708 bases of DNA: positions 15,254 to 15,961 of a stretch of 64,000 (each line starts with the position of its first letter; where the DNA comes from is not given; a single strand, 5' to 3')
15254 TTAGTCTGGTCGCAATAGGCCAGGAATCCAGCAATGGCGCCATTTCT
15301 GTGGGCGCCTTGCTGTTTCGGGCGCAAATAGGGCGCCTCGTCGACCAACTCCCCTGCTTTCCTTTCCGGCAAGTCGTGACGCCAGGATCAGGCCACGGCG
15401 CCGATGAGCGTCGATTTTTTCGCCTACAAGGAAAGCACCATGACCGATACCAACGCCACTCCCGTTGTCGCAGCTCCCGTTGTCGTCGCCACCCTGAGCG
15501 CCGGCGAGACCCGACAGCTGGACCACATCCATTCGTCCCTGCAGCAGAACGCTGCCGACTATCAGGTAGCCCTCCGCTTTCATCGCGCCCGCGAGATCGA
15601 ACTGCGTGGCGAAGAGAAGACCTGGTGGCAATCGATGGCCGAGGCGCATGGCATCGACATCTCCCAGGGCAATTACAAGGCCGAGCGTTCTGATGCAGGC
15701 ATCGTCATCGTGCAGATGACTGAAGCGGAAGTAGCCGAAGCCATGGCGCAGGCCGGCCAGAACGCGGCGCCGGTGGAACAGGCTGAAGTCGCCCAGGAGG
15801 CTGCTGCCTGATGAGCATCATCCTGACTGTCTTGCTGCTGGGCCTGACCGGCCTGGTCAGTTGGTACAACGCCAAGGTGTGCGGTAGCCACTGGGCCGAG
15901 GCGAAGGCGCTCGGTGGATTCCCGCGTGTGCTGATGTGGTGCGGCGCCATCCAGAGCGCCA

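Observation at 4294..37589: Conserved operator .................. at distant loci, including both methyltransferase operons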

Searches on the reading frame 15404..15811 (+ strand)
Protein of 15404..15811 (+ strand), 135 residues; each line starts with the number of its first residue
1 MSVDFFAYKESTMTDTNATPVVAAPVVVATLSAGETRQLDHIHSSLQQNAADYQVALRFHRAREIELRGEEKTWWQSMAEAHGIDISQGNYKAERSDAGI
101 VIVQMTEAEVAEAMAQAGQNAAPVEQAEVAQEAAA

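Call 81: search_protein_families(library=pfam, proteins=[window:15404-15811:+], max_evalue=0.01)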
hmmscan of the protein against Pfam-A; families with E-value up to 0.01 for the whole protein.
window:15404-15811:+ (135 aa): 1 family
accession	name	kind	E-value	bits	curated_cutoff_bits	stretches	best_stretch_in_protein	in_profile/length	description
PF25774.1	CC_CEP250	-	0.0058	17.5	27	1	36-81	5-50/98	CEP250 coiled coil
